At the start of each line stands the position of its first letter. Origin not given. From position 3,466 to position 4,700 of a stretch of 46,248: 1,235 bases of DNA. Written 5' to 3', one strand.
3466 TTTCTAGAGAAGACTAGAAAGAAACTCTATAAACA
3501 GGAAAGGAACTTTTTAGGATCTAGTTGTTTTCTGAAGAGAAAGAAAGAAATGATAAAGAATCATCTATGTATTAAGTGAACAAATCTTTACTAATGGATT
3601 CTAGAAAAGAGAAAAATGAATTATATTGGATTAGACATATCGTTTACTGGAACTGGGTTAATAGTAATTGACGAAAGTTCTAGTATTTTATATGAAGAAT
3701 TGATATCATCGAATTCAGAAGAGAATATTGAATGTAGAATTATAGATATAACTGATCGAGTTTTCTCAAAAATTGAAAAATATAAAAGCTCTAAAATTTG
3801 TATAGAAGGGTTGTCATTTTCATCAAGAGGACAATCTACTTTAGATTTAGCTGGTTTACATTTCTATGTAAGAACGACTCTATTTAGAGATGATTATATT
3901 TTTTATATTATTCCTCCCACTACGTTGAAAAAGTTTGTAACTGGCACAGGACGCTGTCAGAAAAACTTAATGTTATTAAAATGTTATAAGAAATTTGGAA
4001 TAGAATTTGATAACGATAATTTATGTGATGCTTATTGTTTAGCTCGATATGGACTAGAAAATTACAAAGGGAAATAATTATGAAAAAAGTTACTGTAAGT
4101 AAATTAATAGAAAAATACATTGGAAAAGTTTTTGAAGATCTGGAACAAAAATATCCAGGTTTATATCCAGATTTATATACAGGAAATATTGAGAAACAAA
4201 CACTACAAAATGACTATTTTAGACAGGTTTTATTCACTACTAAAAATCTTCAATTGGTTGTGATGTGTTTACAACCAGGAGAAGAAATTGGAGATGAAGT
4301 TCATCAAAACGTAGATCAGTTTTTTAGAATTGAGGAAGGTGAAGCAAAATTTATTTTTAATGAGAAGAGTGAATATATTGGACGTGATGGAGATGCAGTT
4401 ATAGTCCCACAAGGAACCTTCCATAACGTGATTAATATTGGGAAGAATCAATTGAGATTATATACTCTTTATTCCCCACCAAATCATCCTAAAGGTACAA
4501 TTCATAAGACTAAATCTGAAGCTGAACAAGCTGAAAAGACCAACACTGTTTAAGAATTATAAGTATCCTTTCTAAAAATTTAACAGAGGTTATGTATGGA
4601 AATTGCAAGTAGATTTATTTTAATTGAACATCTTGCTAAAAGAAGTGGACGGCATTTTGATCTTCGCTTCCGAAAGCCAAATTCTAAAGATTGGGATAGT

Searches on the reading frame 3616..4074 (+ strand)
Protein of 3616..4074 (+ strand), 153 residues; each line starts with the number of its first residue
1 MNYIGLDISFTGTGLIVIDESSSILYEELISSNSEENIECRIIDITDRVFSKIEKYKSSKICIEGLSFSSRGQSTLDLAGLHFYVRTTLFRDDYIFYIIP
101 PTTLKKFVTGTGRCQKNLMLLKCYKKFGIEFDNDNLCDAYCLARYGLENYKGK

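Call 43: search_protein_families(library=pfam, proteins=[window:3616-4074:+], max_evalue=0.01)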
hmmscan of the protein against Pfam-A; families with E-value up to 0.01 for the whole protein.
window:3616-4074:+ (153 aa): 1 family
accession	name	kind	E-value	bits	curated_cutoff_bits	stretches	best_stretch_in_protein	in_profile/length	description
PF02075.23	RuvC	-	7e-07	29.7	22.2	1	4-117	2-117/148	Crossover junction endodeoxyribonuclease RuvC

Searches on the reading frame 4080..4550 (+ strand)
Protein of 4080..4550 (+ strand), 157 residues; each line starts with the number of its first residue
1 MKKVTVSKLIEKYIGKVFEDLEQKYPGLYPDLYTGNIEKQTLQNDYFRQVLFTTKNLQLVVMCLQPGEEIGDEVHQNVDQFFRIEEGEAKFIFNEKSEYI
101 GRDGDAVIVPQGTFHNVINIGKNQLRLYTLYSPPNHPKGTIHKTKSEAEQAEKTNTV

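Call 43: search_protein_families(library=pfam, proteins=[window:4080-4550:+], max_evalue=0.01)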
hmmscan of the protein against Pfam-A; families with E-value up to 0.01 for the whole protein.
window:4080-4550:+ (157 aa): 4 families
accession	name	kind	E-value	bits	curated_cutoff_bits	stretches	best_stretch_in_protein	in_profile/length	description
PF07883.17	Cupin_2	-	1.1e-14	54.3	27.2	1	61-130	2-69/70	Cupin domain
PF00190.28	Cupin_1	-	0.0011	18.9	22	1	74-144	50-126/151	Cupin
PF01050.24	MannoseP_isomer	-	0.0036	17.9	23.6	1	51-128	22-98/116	Mannose-6-phosphate isomerase C-terminal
PF14667.12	Polysacc_synt_C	-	0.0079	16.7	28.7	0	49-126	10-94/111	Polysaccharide biosynthesis C-terminal domain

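Call 51: search_protein_families(library=ncbifam, proteins=[window:4080-4550:+], max_evalue=0.001)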
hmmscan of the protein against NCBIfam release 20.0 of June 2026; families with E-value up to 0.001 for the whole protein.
window:4080-4550:+ (157 aa): 0 families

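Call 92: search_protein_families(library=padloc, proteins=[window:4080-4550:+], max_evalue=0.01)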
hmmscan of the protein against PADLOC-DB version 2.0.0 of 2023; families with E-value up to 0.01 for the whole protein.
window:4080-4550:+ (157 aa): 0 families
